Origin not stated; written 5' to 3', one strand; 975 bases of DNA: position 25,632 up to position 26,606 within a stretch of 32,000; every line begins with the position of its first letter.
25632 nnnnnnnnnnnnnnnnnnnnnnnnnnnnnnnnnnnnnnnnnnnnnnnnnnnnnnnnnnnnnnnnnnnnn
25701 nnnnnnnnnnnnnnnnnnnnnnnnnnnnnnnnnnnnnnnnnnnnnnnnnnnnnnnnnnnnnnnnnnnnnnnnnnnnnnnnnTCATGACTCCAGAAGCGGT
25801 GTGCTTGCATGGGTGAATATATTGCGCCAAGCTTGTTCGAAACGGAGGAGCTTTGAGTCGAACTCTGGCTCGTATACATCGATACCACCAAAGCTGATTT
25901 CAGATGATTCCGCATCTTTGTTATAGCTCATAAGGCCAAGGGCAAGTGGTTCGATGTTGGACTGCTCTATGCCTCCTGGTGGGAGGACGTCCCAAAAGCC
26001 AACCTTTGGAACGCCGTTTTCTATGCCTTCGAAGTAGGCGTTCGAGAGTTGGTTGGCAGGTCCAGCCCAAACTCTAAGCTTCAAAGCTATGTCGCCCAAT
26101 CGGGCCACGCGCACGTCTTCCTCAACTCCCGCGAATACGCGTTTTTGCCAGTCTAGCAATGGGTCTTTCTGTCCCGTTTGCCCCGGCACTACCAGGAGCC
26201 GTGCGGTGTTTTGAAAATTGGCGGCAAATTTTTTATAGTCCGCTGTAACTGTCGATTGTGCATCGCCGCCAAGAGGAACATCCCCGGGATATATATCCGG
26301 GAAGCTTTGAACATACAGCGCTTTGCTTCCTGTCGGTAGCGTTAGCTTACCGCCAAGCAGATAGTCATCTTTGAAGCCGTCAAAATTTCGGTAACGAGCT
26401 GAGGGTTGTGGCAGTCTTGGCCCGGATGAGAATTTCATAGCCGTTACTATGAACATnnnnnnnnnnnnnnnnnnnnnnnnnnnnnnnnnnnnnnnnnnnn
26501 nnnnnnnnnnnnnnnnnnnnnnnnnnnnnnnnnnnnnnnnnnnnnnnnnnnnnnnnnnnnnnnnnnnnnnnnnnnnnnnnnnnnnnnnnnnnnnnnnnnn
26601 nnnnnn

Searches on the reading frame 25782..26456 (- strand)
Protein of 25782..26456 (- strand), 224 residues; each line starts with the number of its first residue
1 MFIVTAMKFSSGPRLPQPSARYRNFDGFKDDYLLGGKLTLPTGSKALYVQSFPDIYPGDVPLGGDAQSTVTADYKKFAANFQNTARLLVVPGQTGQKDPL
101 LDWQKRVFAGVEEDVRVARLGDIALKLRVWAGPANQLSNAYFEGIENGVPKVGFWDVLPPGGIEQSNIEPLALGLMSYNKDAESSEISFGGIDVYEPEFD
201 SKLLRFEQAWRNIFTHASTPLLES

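Call 3: search_protein_families(library=pfam, proteins=[window:25782-26456:-], max_evalue=0.1)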
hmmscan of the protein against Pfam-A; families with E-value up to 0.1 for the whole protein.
window:25782-26456:- (224 aa): 0 families

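Call 4: search_protein_families(library=padloc, proteins=[window:25782-26456:-], max_evalue=1)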
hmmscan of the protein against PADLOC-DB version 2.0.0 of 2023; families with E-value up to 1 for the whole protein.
window:25782-26456:- (224 aa): 0 families

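Call 6: search_protein_families(library=ncbifam, proteins=[window:25782-26456:-], max_evalue=0.1)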
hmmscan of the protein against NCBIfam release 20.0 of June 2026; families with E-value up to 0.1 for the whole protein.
window:25782-26456:- (224 aa): 0 families

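Call 7: search_protein_families(library=phrogs, proteins=[window:25782-26456:-], max_evalue=0.1)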
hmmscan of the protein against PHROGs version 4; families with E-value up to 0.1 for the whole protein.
window:25782-26456:- (224 aa): 1 family
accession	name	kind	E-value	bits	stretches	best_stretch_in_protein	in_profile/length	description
phrog_8934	-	unknown function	0.03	15.2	1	205-217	24-36/40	-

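Call 19: find_homologous_proteins(query=window:25782-26456:-, max_evalue=0.001)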
Query window:25782-26456:- (224 aa): 1 proteins with E <= 0.001 among 398 candidates.
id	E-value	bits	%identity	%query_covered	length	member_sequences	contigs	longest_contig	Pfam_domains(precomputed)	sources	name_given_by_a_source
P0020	1.5e-147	507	100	100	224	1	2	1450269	-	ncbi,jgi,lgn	-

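Call 29: find_encoding_contigs(protein=P0020, flank=10000, max_places=4)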
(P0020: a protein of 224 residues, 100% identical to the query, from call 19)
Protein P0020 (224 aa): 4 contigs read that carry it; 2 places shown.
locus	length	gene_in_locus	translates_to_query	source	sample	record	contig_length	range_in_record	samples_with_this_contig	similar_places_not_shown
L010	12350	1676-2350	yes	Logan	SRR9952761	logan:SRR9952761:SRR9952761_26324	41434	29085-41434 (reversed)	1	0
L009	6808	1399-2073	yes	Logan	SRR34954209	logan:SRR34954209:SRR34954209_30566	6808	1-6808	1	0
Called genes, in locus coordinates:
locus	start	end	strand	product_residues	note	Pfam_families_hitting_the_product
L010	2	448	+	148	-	?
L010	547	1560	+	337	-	-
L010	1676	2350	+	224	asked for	-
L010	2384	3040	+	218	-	-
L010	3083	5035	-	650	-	PF01510:Amidase_2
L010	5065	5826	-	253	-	PF13539:Peptidase_M15_4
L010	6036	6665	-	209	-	-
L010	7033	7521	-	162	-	-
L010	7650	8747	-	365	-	PF01636:APH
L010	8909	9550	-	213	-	-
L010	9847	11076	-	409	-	PF05977:MFS_3, PF07690:MFS_1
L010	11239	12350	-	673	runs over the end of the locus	PF01510:Amidase_2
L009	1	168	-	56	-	?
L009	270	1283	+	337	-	-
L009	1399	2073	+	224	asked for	-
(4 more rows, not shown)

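Call 47: search_dna_similar(query=window:25782-26456:-, collection=phages, mode=protein, max_evalue=0.1, max_rows=10)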
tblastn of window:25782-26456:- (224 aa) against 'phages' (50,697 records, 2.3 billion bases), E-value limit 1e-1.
No match.

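Call 49: search_dna_similar(query=window:25782-26456:-, collection=plasmids, mode=protein, max_evalue=0.1, max_rows=10)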
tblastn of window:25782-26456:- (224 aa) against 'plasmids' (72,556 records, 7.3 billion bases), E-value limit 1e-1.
No match.

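Call 55: search_protein_representatives(protein=window:25782-26456:-)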
Query: 224 residues. Proteins with E-value up to 0.001 (for the whole library): 15; up to 1e-10: 3; up to 1e-30: 2. The best 15 are listed.
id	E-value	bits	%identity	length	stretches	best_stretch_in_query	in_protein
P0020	4.7e-148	507.2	100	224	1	1-224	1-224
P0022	3.1e-38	147.9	42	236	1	6-217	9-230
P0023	1.4e-23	100.0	46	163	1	6-147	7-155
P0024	1.6e-07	47.5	29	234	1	48-216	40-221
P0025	1.7e-07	47.4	33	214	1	41-217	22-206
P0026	3.6e-07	46.3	32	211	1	39-217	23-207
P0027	3.3e-06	43.2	34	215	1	20-216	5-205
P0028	7.6e-06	42.0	35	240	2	116-217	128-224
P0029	1.8e-05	40.7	31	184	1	52-220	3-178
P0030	2.7e-05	40.2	34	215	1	21-218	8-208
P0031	8.4e-05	38.6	34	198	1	40-221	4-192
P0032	8.5e-05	38.6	31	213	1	39-222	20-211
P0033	1.0e-04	38.3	33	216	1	21-216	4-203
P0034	1.1e-04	38.2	27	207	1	40-217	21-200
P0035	6.1e-04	35.8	33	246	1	46-214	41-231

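Call 57: find_encoding_contigs(protein=P0022, flank=8000, max_places=3)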
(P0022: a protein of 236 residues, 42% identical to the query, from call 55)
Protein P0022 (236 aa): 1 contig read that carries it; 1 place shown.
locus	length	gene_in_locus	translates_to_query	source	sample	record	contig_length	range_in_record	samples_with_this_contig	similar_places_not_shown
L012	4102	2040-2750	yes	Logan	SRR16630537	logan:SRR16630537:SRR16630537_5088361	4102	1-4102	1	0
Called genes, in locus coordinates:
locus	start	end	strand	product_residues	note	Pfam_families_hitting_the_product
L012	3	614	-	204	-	?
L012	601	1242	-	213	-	PF08348:PAS_6, PF13309:HTH_22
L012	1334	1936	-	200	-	-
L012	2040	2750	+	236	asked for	-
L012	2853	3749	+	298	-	-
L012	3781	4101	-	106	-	?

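Call 59: find_encoding_contigs(protein=P0025, flank=8000, max_places=3)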
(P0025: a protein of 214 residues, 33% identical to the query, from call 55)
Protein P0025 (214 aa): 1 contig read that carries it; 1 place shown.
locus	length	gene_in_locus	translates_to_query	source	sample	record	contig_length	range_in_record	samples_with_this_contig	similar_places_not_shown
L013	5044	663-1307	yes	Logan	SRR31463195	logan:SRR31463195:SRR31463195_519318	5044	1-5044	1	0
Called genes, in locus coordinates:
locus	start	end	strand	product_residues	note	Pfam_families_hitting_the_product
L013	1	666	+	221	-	?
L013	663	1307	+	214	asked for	-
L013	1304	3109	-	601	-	-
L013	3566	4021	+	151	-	PF04221:RelB, PF19891:DUF6364 (weak)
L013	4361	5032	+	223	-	PF06790:UPF0259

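Call 61: find_encoding_contigs(protein=P0033, flank=8000, max_places=3)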
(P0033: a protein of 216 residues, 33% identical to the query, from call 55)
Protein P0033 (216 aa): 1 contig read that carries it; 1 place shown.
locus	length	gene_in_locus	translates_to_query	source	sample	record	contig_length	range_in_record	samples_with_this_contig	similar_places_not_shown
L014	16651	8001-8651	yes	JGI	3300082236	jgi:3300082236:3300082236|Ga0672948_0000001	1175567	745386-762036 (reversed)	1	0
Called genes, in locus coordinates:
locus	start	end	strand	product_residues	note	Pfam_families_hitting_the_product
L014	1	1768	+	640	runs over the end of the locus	PF00012:HSP70, PF06723:MreB_Mbl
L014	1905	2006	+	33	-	-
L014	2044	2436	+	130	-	-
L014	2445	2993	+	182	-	-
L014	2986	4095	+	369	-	PF00226:DnaJ, PF01556:DnaJ_C, PF27659:CHP02642 (faint), PF00684:DnaJ_CXXCXGXG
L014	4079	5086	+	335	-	PF07478:Dala_Dala_lig_C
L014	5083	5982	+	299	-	PF08443:RimK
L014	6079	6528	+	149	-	PF05618:RimB-like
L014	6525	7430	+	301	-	PF18030:Rimk_N, PF14397:ATPgrasp_ST (faint), PF02655:ATP-grasp_3, PF02955:GSH-S_ATP, PF08443:RimK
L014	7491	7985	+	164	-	-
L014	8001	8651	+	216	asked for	-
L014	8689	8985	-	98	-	PF03992:ABM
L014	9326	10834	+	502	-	PF13567:DUF4131 (weak), PF03772:Competence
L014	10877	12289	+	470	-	PF00144:Beta-lactamase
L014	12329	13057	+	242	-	PF20772:TACO1_YebC_N, PF01709:Transcrip_reg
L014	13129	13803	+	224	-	-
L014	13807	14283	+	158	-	PF02075:RuvC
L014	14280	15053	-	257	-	PF14018:DUF4234 (weak)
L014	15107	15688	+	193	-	PF01330:RuvA_N, PF00633:HHH (faint), PF14520:HHH_5, PF07499:RuvA_C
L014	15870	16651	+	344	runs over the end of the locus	PF01078:Mg_chelatase (faint), PF05496:RuvB_N, PF13191:AAA_16 (faint), PF00004:AAA, PF07728:AAA_5, PF17864:AAA_lid_4, PF05491:WHD_RuvB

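Call 64: list_cluster_members(proteins=[P0024, P0026, P0027, P0028, P0029, P0030, P0031, P0032, P0034, P0035])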
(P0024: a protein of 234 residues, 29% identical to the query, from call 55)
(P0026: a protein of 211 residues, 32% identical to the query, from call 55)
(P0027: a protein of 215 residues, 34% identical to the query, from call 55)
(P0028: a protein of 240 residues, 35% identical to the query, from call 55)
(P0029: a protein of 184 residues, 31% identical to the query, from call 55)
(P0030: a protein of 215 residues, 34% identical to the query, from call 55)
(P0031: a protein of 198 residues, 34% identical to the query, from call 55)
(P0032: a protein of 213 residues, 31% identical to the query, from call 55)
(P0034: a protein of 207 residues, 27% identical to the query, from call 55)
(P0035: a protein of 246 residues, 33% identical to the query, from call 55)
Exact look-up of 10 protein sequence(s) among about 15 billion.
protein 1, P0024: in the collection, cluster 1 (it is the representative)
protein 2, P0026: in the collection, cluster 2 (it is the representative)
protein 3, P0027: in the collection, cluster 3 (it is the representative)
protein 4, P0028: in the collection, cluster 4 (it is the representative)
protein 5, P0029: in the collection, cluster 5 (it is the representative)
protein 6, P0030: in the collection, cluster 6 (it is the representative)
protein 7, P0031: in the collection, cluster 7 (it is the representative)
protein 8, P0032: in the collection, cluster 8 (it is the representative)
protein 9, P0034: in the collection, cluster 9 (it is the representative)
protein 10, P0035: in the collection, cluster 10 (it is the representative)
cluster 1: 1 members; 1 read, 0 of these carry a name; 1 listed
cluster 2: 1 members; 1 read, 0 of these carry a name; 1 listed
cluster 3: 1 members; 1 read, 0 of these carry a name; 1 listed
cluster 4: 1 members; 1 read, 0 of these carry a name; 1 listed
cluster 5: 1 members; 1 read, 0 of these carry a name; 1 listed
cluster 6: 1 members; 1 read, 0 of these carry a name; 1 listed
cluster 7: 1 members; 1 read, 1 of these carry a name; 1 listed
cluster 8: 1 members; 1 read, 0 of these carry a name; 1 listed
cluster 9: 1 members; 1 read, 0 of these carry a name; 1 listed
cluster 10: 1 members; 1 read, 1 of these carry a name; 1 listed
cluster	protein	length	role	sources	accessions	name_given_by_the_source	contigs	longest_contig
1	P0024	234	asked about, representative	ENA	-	-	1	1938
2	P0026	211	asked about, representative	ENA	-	-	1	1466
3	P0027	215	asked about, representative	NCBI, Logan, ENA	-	-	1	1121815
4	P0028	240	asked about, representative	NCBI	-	-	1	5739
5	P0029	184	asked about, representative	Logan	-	-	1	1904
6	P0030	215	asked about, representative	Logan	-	-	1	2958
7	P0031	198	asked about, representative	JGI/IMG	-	hypothetical protein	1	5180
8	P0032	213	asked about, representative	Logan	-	-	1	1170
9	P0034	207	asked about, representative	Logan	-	-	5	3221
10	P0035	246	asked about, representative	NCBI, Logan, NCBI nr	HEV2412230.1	MAG TPA: hypothetical protein VGS28_00285 [Candidatus Saccharimonadales bacterium] | hypothetical protein [Candidatus Saccharimonadales bacterium]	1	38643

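Call 65: find_encoding_contigs(protein=P0027, flank=10000, max_places=2)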
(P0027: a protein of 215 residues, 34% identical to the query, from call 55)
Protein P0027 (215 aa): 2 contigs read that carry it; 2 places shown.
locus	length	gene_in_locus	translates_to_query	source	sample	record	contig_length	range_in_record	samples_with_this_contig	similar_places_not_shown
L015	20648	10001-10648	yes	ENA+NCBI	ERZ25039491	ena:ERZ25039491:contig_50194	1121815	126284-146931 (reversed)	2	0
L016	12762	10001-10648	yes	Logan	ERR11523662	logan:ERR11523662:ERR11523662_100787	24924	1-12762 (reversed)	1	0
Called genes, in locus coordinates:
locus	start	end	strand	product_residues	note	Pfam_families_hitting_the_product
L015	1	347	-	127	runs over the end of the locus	PF00072:Response_reg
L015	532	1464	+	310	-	-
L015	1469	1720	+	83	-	-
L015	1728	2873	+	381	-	PF00989:PAS, PF08448:PAS_4, PF13426:PAS_9, PF00512:HisKA, PF02518:HATPase_c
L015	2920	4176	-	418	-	-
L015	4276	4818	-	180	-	-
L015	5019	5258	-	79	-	-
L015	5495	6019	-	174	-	PF01965:DJ-1_PfpI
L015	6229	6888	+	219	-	PF00027:cNMP_binding, PF13545:HTH_Crp_2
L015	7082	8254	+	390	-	PF00070:Pyr_redox (faint), PF01266:DAO, PF03486:HI0933_like (faint), PF07992:Pyr_redox_2 (faint), PF13738:Pyr_redox_3 (faint)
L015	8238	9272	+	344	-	PF02574:S-methyl_trans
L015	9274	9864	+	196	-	PF27604:PB2B2_08 (weak)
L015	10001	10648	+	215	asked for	-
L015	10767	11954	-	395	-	-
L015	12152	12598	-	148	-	-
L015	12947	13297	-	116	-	PF00293:NUDIX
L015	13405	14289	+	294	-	PF01171:ATP_bind_3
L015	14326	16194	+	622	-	PF06068:TIP49 (faint), PF00004:AAA, PF07728:AAA_5 (weak), PF17862:AAA_lid_3, PF01434:Peptidase_M41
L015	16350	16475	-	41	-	-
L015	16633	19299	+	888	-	PF26449:DUF8128, PF10412:TrwB_AAD_bind (weak), PF01935:DUF87 (weak), PF12696:TraG-D_C (faint)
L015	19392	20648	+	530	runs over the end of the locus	PF03023:MurJ, PF01554:MatE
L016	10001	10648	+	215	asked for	-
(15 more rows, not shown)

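Call 66: search_protein_families(library=pfam, proteins=[L015:10767-11954:-, L015:9274-9864:+, L013:1304-3109:-, L012:2853-3749:+, L015:12152-12598:-], max_evalue=0.1)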
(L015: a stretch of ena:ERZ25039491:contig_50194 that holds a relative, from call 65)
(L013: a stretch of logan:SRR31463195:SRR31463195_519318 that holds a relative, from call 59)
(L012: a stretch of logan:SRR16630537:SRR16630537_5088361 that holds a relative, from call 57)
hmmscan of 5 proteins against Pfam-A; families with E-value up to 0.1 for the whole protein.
L015:10767-11954:- (395 aa): 1 family
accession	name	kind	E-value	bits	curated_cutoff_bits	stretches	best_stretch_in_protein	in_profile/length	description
PF02224.24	Cytidylate_kin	-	0.011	15.9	26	1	53-191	3-121/211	Cytidylate kinase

L015:9274-9864:+ (196 aa): 0 families

L013:1304-3109:- (601 aa): 1 family
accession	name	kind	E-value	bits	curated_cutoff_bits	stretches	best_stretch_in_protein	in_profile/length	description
PF04298.18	Zn_peptidase_2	-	0.045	13.7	27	1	399-422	84-107/218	Putative neutral zinc metallopeptidase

L012:2853-3749:+ (298 aa): 0 families

L015:12152-12598:- (148 aa): 1 family
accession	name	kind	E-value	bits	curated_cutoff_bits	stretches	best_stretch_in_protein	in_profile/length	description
PF07681.17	DoxX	-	0.00026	22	23.6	1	33-88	22-81/85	DoxX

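Call 69: search_solved_structures(query=A3, max_evalue=10)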
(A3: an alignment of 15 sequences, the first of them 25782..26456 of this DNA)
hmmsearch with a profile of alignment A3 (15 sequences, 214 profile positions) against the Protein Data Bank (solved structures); distinct sequences matched with E-value up to 10: 6.
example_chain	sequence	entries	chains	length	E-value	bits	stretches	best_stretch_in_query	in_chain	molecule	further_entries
6aqh_A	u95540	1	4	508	0.29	14.1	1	52-98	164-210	Lysine--tRNA ligase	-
7vuo_A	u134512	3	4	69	0.36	13.8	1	132-182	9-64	Kv7.1 | Potassium voltage-gated channel subfamily KQT member 1,Potassium voltage-gated channel sub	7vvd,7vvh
9el6_A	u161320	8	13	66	0.47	13.5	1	132-181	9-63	KCNQ1 helixAB | KCNQ1 helix AB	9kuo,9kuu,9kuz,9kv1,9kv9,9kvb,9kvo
9kui_A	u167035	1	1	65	0.5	13.4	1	132-181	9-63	KCNQ1 helixAB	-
4ons_A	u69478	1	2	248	0.85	12.6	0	62-130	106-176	Catenin alpha-2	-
4p9t_A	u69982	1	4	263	0.97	12.4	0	65-130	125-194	Catenin alpha-2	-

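Call 71: search_protein_families(library=pfam, alignment_id=A3, max_evalue=1)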
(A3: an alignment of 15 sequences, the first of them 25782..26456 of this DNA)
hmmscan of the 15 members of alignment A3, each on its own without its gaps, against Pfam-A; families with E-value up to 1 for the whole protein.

A. member 1, window:25782-26456:- (224 aa): 0 families

B. families by the number of members that match (of 15 scanned): 4 families
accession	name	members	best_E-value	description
PF21806.3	DUF6879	4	0.00074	Family of unknown function (DUF6879)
PF08457.15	Sfi1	1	0.052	Sfi1 spindle body protein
PF02288.20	Dehydratase_MU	1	0.21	Dehydratase medium subunit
PF13507.12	GATase_5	1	0.26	CobB/CobQ-like glutamine amidotransferase domain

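Call 72: search_protein_families(library=pfam, proteins=[P0022, P0024, P0025, P0026, P0027, P0028, P0030, P0031, P0033, P0035], max_evalue=1)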
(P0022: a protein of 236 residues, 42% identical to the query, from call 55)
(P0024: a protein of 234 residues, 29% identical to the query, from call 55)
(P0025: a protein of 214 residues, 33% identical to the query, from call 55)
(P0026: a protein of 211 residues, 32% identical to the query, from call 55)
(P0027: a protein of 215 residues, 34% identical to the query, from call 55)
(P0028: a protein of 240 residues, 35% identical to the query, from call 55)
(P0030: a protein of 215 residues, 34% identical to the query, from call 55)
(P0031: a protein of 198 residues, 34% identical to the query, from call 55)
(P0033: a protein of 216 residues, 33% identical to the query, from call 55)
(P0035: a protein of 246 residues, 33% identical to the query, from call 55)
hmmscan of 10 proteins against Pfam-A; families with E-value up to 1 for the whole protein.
P0022 (236 aa): 0 families

P0024 (234 aa): 1 family
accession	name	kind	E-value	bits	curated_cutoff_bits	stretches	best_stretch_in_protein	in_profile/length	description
PF02288.20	Dehydratase_MU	-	0.21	11.9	27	0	53-85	73-104/110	Dehydratase medium subunit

P0025 (214 aa): 0 families

P0026 (211 aa): 1 family
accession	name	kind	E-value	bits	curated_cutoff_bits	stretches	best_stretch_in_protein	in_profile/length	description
PF21806.3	DUF6879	-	0.0014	18.5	23.9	1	45-120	33-102/167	Family of unknown function (DUF6879)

P0027 (215 aa): 0 families

P0028 (240 aa): 1 family
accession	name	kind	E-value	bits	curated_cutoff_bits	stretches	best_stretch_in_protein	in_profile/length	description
PF21806.3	DUF6879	-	0.0077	16.2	23.9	1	49-93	28-71/167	Family of unknown function (DUF6879)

P0030 (215 aa): 0 families

P0031 (198 aa): 0 families

P0033 (216 aa): 0 families

P0035 (246 aa): 0 families

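Call 75: predict_structure(alignment_id=A3)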
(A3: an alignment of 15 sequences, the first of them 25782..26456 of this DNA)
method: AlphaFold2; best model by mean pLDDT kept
length: 224 residues; sequences in the alignment: 15
mean_pLDDT: 88.8   pTM: 0.85
mean pLDDT of the five models: 88.8, 88.7, 87.9, 87.4, 82.5
residues with pLDDT >= 90: 149; 70-90: 60; 50-70: 5; < 50: 10
segments of 3 or more residues with pLDDT < 50: 1-10
pLDDT, mean of each block of 10 residues (from residue 1): 41 80 94 90 95 88 82 86 91 91 89 93 96 94 95 95 93 96 94 96 96 89 70
secondary structure, 60 per line:
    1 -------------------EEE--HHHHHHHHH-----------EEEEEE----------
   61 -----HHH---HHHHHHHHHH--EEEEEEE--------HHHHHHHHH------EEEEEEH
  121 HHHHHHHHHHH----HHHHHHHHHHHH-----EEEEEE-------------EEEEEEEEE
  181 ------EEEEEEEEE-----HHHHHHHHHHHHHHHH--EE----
elements in order: E20-22 H25-33 E45-50 H72-81 E84-90 H99-107 E114-119 H120-131 H136-147 E153-158 E172-180 E187-195 H201-216

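Call 77: fold_search(model_id=the predicted structure, library=pdb)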
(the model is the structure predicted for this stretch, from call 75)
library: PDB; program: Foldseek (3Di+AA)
matches with E <= 10: 974; with E <= 0.001: 0
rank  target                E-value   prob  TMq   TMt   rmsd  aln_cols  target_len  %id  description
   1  9jh8_A                1.3e-02  0.18  0.20  0.08  15.4       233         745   11  Cryo-EM structure of CpAgo_gDNA-tg_ssDNA monomeric ternary complex (released 2025-07-30)
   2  9h4q_c                1.4e-02  0.23  0.23  0.20  20.1       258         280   11  Cryo-EM structure of the SEAC wing - EGOC (released 2025-11-05)
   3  9vbg_A                2.9e-02  0.54  0.34  0.22  10.4       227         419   11  Cryo-EM structure of human PLD3 apo form (released 2025-12-24)
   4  8v08_B                5.4e-02  0.47  0.33  0.21   8.4       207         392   12  Crystal structure of human PLD4 co-crystallized with 5'Pi-ssDNA (released 2024-03-13)
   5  8ovt_C                5.8e-02  0.28  0.29  0.24  11.8       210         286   10  Crystal structure of the ligand-free YeGT glycosyltransferase (released 2024-05-15)
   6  8a9n_A                8.4e-02  0.23  0.17  0.22   9.2       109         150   11  Structure of DpA polyamine acetyltransferase in complex with 1,3-DAP (released 2023-07-12)
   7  6okv_B                9.5e-02  0.09  0.16  0.13  12.5       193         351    9  PilT4 from Geobacter metallireducens bound to AMP-PNP: C2ccocco conformation (released 2019-11-20)
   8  6ha7_B                1.1e-01  0.10  0.19  0.13  16.2       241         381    9  Crystal structure of the BiP NBD and MANF complex (released 2019-02-06)
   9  6ha7_A                1.3e-01  0.11  0.20  0.13  16.2       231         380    8  Crystal structure of the BiP NBD and MANF complex (released 2019-02-06)
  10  6sb0_D                1.5e-01  0.11  0.21  0.18  18.3       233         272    9  cryo-EM structure of mTORC1 bound to PRAS40-fused active RagA/C GTPases (released 2019-10-16)
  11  8a9n_B                1.6e-01  0.18  0.16  0.23   9.3       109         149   11  Structure of DpA polyamine acetyltransferase in complex with 1,3-DAP (released 2023-07-12)
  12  6tdh                  1.6e-01  0.14  0.17  0.22  11.3        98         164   14  Crystal structure of Aspergillus fumigatus Glucosamine-6-phosphate N-acetyltransferase 1 in complex with compound 1 (released 2020-04-29)
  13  5trc_A                1.6e-01  0.06  0.14  0.09  12.8       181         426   10  Crystal structure of phosphorylated AC3-AC5 domains of yeast acetyl-CoA carboxylase (released 2016-12-07)
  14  9lei_A                1.7e-01  0.30  0.24  0.16   7.3       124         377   18  Nitrile synthetase ArtA (released 2026-01-14)
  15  8a9o_A                1.7e-01  0.18  0.17  0.23   9.2       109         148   11  Structure of the polyamine acetyltransferase DpA (released 2023-07-12)
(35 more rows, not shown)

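Call 82: find_related_loci(query=A4, collection=metagenome_contigs, flank=8000)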
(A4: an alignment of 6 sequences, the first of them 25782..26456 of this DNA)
Query A4 (224 aa) in metagenome_contigs; peptide patterns used: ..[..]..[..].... (x = any residue, [..] = any of these).
60 stretches matched a pattern, but none encodes a relative of the query by tblastn (E <= 1e-3).

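Call 86: search_protein_families(library=ncbifam, alignment_id=A3, max_evalue=1)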
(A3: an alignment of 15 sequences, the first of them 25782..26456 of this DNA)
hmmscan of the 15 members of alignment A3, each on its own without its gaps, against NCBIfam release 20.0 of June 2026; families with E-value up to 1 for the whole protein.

A. member 1, window:25782-26456:- (224 aa): 0 families

B. families by the number of members that match (of 15 scanned): 0 families
